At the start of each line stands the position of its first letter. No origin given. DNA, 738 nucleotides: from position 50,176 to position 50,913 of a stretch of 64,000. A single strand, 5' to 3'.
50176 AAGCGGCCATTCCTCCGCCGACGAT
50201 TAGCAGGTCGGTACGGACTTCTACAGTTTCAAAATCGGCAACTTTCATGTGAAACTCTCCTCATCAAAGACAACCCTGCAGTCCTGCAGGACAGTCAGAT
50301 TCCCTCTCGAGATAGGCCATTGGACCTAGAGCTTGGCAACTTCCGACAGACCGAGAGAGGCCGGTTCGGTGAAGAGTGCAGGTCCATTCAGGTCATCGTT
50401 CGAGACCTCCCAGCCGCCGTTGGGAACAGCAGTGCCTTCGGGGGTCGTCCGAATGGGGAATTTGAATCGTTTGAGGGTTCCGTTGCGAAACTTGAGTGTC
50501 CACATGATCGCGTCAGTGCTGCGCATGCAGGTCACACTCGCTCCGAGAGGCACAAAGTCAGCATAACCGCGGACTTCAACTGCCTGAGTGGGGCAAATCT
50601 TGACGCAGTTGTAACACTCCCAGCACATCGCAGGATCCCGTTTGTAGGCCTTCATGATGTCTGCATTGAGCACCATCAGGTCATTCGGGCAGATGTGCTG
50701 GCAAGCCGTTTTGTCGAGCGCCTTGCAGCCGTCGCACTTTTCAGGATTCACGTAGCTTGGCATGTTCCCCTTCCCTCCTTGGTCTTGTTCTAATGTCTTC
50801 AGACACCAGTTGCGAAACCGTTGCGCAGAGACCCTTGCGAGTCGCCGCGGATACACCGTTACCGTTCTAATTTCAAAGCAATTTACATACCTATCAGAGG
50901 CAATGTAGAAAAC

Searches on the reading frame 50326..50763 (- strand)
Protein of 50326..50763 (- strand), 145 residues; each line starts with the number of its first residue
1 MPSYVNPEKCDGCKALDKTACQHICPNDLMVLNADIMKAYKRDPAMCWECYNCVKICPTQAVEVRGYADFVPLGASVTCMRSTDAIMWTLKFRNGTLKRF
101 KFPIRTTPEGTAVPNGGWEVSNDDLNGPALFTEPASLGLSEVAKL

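Call 18: find_encoding_contigs(protein=window:50326-50763:-, flank=10000, max_places=10)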
Protein window:50326-50763:- (145 aa): no gene with exactly this product is on record in the collection.

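Call 27: search_protein_families(library=pfam, proteins=[window:50326-50763:-], max_evalue=0.00001)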
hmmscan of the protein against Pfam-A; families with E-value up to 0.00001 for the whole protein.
window:50326-50763:- (145 aa): 5 families
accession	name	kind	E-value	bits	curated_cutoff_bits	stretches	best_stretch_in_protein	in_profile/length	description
PF12139.13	APS-reductase_C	-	8.5e-35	119.3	25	1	64-142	1-80/82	Adenosine-5'-phosphosulfate reductase beta subunit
PF00037.32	Fer4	-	2.3e-08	33.9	21.1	0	41-62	2-23/24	4Fe-4S binding domain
PF12838.12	Fer4_7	-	1.2e-07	32.5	27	1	9-61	1-52/52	4Fe-4S dicluster domain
PF13187.11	Fer4_9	-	6.1e-06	26.6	27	0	9-61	1-51/52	4Fe-4S dicluster domain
PF13237.11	Fer4_10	-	9.1e-06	26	25.5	0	4-58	3-53/53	4Fe-4S dicluster domain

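Call 39: list_cluster_members(proteins=[window:50326-50763:-, window:51803-53062:-, window:51803-52999:-, window:47971-48312:-, window:47151-47999:-, window:47151-47990:-, window:47151-47978:-, window:51296-51676:-, window:49337-50248:-, window:48372-49421:-])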
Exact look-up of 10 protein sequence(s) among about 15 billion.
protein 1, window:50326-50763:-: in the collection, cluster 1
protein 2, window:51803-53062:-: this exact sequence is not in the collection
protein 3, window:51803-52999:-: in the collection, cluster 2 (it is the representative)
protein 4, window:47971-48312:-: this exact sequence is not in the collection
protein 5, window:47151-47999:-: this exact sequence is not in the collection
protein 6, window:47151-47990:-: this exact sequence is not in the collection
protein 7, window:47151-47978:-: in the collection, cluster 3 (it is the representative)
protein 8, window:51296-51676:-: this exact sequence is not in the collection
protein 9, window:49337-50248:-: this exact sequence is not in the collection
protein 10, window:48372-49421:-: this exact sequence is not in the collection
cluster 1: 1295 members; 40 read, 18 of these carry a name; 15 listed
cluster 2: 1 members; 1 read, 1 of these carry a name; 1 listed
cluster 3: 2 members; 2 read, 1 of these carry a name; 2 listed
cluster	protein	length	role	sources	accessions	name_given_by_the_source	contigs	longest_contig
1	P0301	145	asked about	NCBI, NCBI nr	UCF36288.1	MAG: adenylyl-sulfate reductase subunit beta [Acidobacteriota bacterium]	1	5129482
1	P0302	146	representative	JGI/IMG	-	-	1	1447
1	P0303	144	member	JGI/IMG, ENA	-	adenylylsulfate reductase, subunit B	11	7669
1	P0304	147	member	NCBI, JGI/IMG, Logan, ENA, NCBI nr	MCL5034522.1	MAG: adenylyl-sulfate reductase subunit beta [Bacteroidetes bacterium] | adenylylsulfate reductase subunit B | adenylyl-sulfate reductase subunit beta [Bacteroidota bacterium]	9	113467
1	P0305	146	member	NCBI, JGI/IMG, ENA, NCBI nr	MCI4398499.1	MAG: adenylyl-sulfate reductase subunit beta [Acidobacteria bacterium] | adenylylsulfate reductase subunit B | adenylyl-sulfate reductase subunit beta [Acidobacteriota bacterium]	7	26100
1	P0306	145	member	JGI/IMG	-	adenylylsulfate reductase subunit B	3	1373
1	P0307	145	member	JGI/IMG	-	adenylylsulfate reductase subunit B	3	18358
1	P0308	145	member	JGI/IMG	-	adenylylsulfate reductase subunit B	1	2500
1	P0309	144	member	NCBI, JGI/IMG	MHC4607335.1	MAG: adenylyl-sulfate reductase subunit beta [Planctomycetota bacterium] | adenylylsulfate reductase subunit B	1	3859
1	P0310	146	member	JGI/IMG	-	adenylylsulfate reductase, subunit B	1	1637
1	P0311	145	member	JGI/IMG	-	adenylylsulfate reductase subunit B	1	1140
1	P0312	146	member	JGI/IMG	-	adenylylsulfate reductase subunit B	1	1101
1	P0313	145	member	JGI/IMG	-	adenylylsulfate reductase subunit B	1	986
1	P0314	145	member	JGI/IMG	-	adenylylsulfate reductase subunit B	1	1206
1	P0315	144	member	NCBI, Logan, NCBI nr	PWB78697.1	MAG: adenylyl-sulfate reductase subunit beta [Holophagae bacterium]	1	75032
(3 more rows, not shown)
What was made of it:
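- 50326..50763 (-): aprB, intact (145 aa; GenBank UCF36288.1). Exact look-up (call 39).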

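Call 55: search_protein_families(library=ncbifam, proteins=[window:50326-50763:-], max_evalue=0.00001)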
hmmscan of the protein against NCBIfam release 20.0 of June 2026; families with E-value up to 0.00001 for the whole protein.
window:50326-50763:- (145 aa): 2 families
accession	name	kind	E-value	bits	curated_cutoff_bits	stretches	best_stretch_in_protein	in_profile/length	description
TIGR02060.1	aprB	equivalog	4.8e-58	194.7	135.65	1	1-121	1-121/132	adenylyl-sulfate reductase subunit beta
NF040864.1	HgcB_ferredoxin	equivalog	2.1e-07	30.7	99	1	6-65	12-64/93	mercury methylation ferredoxin HgcB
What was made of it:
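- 50326..50763 (-): TIGR02060 aprB 194.7 bits against a cut-off of 135.65 (call 55).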
